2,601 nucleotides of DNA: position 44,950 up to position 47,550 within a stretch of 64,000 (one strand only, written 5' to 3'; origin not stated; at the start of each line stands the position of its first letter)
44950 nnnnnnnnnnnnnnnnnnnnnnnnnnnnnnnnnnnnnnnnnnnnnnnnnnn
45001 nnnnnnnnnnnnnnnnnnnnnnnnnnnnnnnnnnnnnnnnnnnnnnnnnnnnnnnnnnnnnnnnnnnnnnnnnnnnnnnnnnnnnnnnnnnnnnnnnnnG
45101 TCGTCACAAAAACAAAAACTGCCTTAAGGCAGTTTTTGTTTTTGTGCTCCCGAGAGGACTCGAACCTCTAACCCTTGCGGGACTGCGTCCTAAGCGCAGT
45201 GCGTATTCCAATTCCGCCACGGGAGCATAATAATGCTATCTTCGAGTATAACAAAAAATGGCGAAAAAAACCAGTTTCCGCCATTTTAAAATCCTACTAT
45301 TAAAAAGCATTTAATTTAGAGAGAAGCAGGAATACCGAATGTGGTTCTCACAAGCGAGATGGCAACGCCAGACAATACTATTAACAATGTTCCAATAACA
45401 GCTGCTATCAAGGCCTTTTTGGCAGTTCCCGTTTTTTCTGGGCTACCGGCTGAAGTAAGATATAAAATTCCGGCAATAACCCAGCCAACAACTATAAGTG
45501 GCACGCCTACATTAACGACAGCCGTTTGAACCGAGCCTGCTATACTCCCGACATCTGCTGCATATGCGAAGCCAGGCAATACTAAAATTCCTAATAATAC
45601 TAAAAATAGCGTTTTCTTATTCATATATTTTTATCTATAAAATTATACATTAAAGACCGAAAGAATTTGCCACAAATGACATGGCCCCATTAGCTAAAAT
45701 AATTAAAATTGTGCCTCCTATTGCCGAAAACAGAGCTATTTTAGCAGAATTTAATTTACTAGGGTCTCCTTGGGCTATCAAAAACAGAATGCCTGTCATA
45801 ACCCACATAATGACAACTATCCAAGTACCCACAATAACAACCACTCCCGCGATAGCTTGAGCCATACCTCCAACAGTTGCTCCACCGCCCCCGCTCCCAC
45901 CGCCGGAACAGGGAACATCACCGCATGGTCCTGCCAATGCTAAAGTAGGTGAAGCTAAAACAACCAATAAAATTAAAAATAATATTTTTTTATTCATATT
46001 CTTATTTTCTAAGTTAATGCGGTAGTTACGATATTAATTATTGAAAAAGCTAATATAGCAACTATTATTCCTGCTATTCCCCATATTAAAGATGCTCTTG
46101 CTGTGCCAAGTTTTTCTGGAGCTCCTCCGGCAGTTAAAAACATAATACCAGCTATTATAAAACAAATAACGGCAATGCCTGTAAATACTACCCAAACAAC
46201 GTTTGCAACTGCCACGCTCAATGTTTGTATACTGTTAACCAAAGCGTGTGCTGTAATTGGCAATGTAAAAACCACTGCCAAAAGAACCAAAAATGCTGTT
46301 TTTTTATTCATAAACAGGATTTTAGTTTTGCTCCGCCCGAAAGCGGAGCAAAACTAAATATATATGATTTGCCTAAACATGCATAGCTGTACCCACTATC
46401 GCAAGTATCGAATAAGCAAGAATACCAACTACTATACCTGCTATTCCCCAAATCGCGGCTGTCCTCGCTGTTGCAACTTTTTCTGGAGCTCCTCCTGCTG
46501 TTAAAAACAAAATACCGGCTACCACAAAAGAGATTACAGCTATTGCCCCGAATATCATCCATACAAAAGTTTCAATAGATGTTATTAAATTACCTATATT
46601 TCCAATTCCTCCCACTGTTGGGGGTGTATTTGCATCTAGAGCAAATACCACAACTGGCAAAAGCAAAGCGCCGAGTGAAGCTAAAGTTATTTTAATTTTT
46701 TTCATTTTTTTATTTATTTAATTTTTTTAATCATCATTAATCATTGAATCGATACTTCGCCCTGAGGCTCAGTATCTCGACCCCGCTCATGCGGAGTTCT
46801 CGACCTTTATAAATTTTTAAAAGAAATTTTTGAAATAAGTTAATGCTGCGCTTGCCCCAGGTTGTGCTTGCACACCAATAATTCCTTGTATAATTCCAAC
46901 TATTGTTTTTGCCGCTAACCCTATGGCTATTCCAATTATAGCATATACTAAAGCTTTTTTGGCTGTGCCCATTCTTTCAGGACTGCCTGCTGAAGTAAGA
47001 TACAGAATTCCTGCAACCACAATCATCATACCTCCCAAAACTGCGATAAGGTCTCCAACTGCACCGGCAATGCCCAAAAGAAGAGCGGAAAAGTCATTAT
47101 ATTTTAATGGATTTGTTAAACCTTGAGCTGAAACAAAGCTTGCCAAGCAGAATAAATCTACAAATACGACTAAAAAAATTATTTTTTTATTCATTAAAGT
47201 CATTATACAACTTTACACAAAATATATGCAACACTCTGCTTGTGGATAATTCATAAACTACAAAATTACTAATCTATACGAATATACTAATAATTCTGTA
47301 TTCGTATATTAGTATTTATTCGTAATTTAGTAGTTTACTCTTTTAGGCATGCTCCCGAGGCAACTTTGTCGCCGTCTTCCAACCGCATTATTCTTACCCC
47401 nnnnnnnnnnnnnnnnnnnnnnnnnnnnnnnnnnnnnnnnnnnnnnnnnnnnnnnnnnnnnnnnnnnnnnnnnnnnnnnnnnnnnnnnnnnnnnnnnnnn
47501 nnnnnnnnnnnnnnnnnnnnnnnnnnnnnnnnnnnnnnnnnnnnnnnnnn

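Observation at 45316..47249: Array of five divergent VirB2/TrbC-like pilin genes with no T4SS machinery nearby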

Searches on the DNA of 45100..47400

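Call 29: search_rna_families(source=window, start=45100, end=47400, threshold=evalue, max_evalue=10)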
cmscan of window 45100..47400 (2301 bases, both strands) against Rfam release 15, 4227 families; matches with E-value up to 10: 24.
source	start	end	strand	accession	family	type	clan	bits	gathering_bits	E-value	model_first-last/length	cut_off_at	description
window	45145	45226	-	RF00005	tRNA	Gene; tRNA;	CL00001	56.2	29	7.3e-11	1-71/71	no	tRNA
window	45106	45176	-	RF02064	STnc370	Gene; sRNA;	-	25.5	54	1.8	1-71/71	no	Enterobacterial sRNA STnc370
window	45100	45145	+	RF02064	STnc370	Gene; sRNA;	-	25.4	54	1.8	24-71/71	5'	Enterobacterial sRNA STnc370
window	45109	45247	-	RF01859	Phe_leader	Cis-reg; leader;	-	25.3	55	0.23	1-125/125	no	Phenylalanine leader peptide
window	47274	47315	-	RF03589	mir-5583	Gene; miRNA;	-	24.2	80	0.47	1-59/59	no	mir-5583 microRNA precursor family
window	47257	47336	+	RF04154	mir-1277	Gene; miRNA;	-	23.9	81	0.22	1-78/78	no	mir-1277 microRNA precursor family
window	46261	46350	-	RF02330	TtnuHACA23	Gene; snRNA; snoRNA; HACA-box;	-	23.5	100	2.1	1-135/135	no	Tetrahymena snoRNA TtnuHACA23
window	46303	46371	-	RF04097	MIR2630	Gene; miRNA;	-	23.1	144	0.091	1-229/229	no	MIR2630 microRNA precursor family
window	45108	45140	+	RF02083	OrzO-P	Gene; antitoxin;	-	22.9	60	1.1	43-76/76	no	OrzO-P RNA antitoxin family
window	46323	46364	-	RF02838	Ref55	Gene; sRNA;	-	22.3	43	4.5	1-54/54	no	Enterococcus sRNA 55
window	45146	45226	-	RF01684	mascRNA-menRNA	Gene;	-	20.5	42.5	0.56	1-56/56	no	MALAT1-associated small cytoplasmic RNA/MEN beta RNA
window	45134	45235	+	RF01767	SAM-III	Cis-reg; riboswitch;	-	20.1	45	0.25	1-82/82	no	SAM-III riboswitch aptamer (SMK box)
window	45243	45302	-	RF02023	mir-1208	Gene; miRNA;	-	19.6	90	1.8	1-73/73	no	mir-1208 microRNA precursor family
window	47276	47317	+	RF03589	mir-5583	Gene; miRNA;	-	19.5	80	6.3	1-59/59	no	mir-5583 microRNA precursor family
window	46317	46365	-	RF00245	mir-19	Gene; miRNA;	CL00110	19.1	50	2.6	1-79/79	no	mir-19 microRNA precursor family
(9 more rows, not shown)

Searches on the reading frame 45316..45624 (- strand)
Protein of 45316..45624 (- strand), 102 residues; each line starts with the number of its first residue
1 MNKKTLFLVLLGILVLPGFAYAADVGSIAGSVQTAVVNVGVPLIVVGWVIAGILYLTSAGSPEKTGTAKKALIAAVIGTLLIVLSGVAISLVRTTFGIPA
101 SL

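Call 4: search_protein_families(library=pfam, proteins=[window:45316-45624:-], max_evalue=1)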
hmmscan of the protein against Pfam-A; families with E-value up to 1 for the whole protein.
window:45316-45624:- (102 aa): 3 families
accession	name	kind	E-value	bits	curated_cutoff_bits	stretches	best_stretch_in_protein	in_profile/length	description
PF18895.5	T4SS_pilin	-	1.3e-08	35.3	26.6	1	28-84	8-63/71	Type IV secretion system pilin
PF19608.4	DUF6113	-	0.0045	17.1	27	1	20-97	46-116/129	Family of unknown function (DUF6113)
PF03631.20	Virul_fac_BrkB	-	0.14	12.3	33.7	1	8-96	126-218/259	Virulence factor BrkB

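Call 5: search_protein_families(library=ncbifam, proteins=[window:45316-45624:-], max_evalue=1)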
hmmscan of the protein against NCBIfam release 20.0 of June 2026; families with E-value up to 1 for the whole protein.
window:45316-45624:- (102 aa): 3 families
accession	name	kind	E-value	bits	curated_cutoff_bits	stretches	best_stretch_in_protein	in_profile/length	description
NF045849.1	ICE_MMCAP2_0565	equivalog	0.00048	19.7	40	1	39-92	24-76/80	Mbov_0395 family pilin-like conjugal transfer protein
NF010199.0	PRK13673.1-6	equivalog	0.0053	16.7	125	1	44-91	9-60/128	hypothetical protein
TIGR02459.1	CbtB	hypoth_equivalog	0.052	14.1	64.4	1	57-88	8-39/60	cobalt transporter subunit CbtB (proposed)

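Call 58: search_protein_families(library=padloc, proteins=[window:45316-45624:-], max_evalue=1)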
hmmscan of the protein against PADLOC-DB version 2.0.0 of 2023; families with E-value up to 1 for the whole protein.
window:45316-45624:- (102 aa): 0 families

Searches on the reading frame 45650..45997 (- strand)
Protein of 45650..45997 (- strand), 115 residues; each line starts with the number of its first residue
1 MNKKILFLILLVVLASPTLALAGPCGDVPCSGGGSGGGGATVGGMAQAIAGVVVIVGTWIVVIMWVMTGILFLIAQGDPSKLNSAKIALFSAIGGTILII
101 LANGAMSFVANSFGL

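Call 4: search_protein_families(library=pfam, proteins=[window:45650-45997:-], max_evalue=1)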
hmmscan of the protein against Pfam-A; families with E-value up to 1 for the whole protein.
window:45650-45997:- (115 aa): 1 family
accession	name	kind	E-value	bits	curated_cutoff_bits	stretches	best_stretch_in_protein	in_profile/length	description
PF18895.5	T4SS_pilin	-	0.0084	16.6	26.6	1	46-104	9-66/71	Type IV secretion system pilin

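Call 5: search_protein_families(library=ncbifam, proteins=[window:45650-45997:-], max_evalue=1)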
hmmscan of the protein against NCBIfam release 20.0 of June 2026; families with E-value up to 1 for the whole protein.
window:45650-45997:- (115 aa): 1 family
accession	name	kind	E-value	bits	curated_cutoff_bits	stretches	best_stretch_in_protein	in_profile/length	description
NF008181.0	PRK10930.1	equivalog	0.44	9.3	660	1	31-70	59-97/419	FtsH protease activity modulator HflK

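Call 58: search_protein_families(library=padloc, proteins=[window:45650-45997:-], max_evalue=1)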
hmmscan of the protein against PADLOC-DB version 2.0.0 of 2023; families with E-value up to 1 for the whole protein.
window:45650-45997:- (115 aa): 0 families

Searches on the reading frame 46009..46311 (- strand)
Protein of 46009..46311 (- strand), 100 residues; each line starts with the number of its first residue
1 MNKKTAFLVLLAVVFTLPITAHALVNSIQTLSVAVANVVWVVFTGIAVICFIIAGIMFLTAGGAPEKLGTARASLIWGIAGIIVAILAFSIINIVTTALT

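Call 4: search_protein_families(library=pfam, proteins=[window:46009-46311:-], max_evalue=1)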
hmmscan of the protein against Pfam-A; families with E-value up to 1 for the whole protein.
window:46009-46311:- (100 aa): 4 families
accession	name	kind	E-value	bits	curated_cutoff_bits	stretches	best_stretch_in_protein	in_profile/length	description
PF18895.5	T4SS_pilin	-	4e-07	30.4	26.6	1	25-94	2-70/71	Type IV secretion system pilin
PF02313.22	Fumarate_red_D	-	0.051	14.3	25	1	5-57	60-112/114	Fumarate reductase subunit D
PF03733.18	YccF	-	0.13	13.4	27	1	35-65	1-33/51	Inner membrane component domain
PF16479.10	DUF5056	-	0.13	13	28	0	13-57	25-69/93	Domain of unknown function (DUF5056)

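Call 5: search_protein_families(library=ncbifam, proteins=[window:46009-46311:-], max_evalue=1)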
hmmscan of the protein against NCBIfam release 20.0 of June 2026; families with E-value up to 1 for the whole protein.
window:46009-46311:- (100 aa): 3 families
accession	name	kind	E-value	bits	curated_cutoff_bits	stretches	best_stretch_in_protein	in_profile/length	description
NF045849.1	ICE_MMCAP2_0565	equivalog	8.3e-05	22.2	40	1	26-98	7-79/80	Mbov_0395 family pilin-like conjugal transfer protein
TIGR01332.1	cyt_b559_alpha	equivalog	0.16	12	93.95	1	35-73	13-51/80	cytochrome b559 subunit alpha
NF038244.1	pheromon_TrpTrp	equivalog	0.17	12.3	29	1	1-18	1-18/32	quorum-sensing system DWW-type pheromone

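Call 58: search_protein_families(library=padloc, proteins=[window:46009-46311:-], max_evalue=1)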
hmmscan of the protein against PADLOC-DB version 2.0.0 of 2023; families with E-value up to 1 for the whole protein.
window:46009-46311:- (100 aa): 0 families

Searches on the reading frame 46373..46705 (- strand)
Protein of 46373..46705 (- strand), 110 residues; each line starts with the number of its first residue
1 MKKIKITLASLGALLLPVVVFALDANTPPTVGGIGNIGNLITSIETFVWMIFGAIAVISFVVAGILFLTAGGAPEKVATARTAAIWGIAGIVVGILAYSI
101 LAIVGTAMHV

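Call 4: search_protein_families(library=pfam, proteins=[window:46373-46705:-], max_evalue=1)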
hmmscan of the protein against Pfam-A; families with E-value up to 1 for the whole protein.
window:46373-46705:- (110 aa): 4 families
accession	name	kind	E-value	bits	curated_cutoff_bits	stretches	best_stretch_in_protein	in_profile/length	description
PF18895.5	T4SS_pilin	-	3.8e-08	33.7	26.6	1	36-101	4-68/71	Type IV secretion system pilin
PF23831.1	DUF7201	-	0.014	15.5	27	1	40-63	92-115/142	Coiled-coil region of unknown function (DUF7201)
PF09813.14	Coa3_cc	-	0.082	13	27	1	86-103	19-36/48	Cytochrome c oxidase assembly factor 3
PF07884.19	VKOR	-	0.17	12.4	27.5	1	75-108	43-76/134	Vitamin K epoxide reductase family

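Call 5: search_protein_families(library=ncbifam, proteins=[window:46373-46705:-], max_evalue=1)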
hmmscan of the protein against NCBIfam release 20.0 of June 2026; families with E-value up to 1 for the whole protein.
window:46373-46705:- (110 aa): 2 families
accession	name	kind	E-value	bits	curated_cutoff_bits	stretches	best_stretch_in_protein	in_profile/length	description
TIGR01332.1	cyt_b559_alpha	equivalog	0.074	13.1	93.95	1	38-82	10-51/80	cytochrome b559 subunit alpha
NF045849.1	ICE_MMCAP2_0565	equivalog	0.46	10.2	40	1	37-104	2-76/80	Mbov_0395 family pilin-like conjugal transfer protein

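Call 58: search_protein_families(library=padloc, proteins=[window:46373-46705:-], max_evalue=1)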
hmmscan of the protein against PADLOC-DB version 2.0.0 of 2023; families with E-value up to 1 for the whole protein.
window:46373-46705:- (110 aa): 0 families
